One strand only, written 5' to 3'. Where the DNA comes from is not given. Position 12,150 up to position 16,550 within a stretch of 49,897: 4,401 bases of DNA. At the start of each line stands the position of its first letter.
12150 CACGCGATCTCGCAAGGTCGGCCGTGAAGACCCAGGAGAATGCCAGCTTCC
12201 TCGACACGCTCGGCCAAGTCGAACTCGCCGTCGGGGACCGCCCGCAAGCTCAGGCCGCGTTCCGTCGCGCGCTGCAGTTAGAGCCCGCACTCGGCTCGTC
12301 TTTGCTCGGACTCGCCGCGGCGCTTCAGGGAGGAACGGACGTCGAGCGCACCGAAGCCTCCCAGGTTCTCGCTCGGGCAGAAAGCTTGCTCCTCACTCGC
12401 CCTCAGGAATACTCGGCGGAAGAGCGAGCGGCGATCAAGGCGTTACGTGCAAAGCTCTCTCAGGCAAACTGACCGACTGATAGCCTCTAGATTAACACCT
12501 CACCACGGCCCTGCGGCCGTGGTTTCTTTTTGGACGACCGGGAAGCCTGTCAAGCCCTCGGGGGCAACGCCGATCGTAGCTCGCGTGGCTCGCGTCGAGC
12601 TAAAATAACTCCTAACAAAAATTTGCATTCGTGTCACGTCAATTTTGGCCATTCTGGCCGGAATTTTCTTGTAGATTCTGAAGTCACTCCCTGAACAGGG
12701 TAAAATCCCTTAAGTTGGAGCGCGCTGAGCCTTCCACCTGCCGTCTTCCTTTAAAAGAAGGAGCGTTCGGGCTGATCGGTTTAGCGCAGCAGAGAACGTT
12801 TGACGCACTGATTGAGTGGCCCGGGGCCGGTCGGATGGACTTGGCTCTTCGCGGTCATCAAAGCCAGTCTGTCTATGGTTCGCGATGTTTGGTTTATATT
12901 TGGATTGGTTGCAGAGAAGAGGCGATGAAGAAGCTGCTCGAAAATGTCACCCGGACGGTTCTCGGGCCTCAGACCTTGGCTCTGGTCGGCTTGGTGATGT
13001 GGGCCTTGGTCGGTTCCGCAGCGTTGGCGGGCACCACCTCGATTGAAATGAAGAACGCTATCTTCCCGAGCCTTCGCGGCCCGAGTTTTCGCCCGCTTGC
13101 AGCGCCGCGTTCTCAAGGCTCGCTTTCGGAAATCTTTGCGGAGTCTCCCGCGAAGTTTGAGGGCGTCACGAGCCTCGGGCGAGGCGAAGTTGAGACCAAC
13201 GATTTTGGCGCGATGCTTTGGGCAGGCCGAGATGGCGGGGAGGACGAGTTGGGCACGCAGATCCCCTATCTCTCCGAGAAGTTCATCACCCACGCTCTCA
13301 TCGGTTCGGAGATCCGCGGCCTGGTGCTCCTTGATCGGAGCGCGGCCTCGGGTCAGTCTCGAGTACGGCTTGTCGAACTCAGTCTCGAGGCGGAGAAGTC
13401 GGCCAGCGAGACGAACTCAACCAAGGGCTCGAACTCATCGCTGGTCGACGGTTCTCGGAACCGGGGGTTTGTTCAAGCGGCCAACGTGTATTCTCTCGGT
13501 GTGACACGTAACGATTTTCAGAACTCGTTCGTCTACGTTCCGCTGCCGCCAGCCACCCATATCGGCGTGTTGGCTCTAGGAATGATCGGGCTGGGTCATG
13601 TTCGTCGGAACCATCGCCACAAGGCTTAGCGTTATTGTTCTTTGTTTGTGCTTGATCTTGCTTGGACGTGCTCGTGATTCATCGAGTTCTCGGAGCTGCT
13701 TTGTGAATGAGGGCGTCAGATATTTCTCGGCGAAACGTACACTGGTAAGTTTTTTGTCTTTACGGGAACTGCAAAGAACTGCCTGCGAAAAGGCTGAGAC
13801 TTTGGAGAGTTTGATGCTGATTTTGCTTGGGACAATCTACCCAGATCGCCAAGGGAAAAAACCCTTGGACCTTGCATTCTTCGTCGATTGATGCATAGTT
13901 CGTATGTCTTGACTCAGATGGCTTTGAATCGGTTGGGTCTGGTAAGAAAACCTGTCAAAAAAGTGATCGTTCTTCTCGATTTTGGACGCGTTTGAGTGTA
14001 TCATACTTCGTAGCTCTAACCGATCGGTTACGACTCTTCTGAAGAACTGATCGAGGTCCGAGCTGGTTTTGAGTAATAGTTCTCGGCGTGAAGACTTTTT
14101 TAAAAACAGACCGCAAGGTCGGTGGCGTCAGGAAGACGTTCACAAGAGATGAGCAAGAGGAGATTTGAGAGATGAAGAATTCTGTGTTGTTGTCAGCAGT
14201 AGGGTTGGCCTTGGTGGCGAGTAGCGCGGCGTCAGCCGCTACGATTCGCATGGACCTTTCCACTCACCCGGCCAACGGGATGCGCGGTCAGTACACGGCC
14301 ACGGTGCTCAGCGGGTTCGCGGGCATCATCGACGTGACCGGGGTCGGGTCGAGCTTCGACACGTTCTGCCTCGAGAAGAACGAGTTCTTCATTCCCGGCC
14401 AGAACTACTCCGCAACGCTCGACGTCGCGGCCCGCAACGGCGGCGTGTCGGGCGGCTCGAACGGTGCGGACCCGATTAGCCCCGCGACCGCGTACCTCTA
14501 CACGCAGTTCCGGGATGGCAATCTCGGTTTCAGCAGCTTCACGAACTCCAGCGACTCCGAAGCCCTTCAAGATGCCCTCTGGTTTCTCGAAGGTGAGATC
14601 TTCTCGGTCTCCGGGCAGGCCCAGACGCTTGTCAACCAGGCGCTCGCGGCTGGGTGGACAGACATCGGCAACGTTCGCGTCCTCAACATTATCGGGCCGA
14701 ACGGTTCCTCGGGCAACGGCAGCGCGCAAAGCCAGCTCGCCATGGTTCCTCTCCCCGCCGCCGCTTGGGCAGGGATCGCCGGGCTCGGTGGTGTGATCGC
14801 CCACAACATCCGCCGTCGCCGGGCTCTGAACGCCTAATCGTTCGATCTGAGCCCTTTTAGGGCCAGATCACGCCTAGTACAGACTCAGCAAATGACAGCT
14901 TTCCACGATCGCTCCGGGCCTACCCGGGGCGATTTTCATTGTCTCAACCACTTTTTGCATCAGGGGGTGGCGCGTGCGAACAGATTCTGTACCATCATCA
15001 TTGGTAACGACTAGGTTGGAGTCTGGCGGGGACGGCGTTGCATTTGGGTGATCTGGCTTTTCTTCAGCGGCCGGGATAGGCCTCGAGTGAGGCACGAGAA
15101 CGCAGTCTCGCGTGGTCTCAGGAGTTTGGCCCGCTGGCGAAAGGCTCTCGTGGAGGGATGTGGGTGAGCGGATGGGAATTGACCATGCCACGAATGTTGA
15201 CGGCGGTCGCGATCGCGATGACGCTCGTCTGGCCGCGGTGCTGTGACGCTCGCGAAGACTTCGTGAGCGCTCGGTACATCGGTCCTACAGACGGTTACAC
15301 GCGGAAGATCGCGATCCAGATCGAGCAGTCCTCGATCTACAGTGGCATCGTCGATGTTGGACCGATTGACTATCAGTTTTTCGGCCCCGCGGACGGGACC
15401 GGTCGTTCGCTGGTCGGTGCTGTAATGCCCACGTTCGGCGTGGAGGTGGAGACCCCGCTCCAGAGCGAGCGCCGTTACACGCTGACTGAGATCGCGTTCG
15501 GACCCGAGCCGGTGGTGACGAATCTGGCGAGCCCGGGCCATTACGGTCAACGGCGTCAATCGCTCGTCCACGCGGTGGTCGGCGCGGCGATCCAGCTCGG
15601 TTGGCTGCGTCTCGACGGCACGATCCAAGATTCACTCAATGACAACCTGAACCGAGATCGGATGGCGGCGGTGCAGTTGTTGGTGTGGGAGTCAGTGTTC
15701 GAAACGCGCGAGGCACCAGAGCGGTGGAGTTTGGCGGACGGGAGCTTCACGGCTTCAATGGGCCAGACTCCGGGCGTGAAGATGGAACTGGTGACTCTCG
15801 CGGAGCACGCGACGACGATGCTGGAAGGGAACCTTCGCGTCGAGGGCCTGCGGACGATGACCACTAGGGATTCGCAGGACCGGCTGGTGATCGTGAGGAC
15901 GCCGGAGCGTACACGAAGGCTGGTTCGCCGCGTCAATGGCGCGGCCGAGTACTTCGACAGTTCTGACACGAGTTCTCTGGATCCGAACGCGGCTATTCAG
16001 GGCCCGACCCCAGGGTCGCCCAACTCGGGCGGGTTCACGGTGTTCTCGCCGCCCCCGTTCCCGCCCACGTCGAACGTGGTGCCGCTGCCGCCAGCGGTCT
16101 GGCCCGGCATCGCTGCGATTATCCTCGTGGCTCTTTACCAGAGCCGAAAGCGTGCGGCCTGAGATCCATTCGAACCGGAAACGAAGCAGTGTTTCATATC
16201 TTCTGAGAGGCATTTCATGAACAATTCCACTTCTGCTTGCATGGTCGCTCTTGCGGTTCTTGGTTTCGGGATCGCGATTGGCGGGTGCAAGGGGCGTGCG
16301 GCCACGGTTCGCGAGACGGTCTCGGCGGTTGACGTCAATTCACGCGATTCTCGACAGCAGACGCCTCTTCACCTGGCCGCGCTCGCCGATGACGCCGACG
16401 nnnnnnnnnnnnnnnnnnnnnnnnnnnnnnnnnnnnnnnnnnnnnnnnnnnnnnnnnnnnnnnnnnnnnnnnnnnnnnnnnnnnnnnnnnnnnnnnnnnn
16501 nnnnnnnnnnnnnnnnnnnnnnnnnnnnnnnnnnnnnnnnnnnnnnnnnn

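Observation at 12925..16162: Three tandem secreted proteins share a tripartite C-terminal tail (VPLP[PA]A, a hydrophobic helix and an Arg/Lys cluster)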

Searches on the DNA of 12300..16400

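Call 73: search_rna_families(source=window, start=12300, end=16400, threshold=evalue, max_evalue=0.1)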
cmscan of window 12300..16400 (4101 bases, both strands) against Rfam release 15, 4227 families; matches with E-value up to 0.1: 0.
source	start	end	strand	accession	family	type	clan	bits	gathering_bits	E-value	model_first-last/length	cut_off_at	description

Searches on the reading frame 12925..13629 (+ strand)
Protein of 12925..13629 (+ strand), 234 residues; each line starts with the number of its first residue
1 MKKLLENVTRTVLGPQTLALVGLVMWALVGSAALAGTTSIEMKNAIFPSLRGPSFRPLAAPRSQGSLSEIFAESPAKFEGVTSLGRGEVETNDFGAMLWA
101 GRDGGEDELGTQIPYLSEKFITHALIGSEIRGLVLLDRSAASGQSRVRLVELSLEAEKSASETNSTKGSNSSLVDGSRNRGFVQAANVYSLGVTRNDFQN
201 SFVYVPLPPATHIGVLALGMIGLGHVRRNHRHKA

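Call 4: search_protein_families(library=ncbifam, proteins=[window:12925-13629:+], max_evalue=1)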
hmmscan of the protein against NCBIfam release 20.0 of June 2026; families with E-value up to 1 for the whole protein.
window:12925-13629:+ (234 aa): 2 families
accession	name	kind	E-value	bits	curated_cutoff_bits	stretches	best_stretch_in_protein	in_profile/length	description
NF038124.1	PEP_CTERM_TLD_A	exception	0.1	12.2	100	1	165-228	178-234/235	PEP_CTERM-anchored TLD domain-containing protein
NF033554.9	floc_PepA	equivalog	0.22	11.3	80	1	179-230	214-260/261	flocculation-associated PEP-CTERM protein PepA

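Call 5: search_protein_families(library=pfam, proteins=[window:12925-13629:+], max_evalue=1)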
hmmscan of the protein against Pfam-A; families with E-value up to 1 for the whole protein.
window:12925-13629:+ (234 aa): 1 family
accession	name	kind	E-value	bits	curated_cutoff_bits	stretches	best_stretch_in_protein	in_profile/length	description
PF07589.16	PEP-CTERM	-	0.93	10.1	20.7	0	205-228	2-24/24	PEP-CTERM motif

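Call 20: search_protein_representatives(protein=window:12925-13629:+)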
Query: 234 residues. Proteins with E-value up to 0.001 (for the whole library): 5; up to 1e-10: 3; up to 1e-30: 2. The best 5 are listed.
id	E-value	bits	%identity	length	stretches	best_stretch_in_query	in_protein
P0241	1.7e-136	469.2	94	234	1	1-234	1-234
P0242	4.6e-36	140.9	45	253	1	1-233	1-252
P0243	3.3e-20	89.0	39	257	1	96-229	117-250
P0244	3.8e-09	52.9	34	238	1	105-234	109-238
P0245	1.4e-08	51.1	38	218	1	111-234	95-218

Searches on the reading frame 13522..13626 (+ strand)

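Call 6: search_protein_families(library=ncbifam, proteins=[window:13522-13626:+], max_evalue=10)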
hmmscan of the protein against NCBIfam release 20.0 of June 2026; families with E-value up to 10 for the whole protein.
seq(35 aa): 1 family
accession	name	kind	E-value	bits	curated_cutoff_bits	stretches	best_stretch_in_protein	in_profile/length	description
TIGR03370.1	VPLPA-CTERM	domain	8.8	6.4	25.35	1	17-32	10-25/25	VPLPA-CTERM sorting domain-containing protein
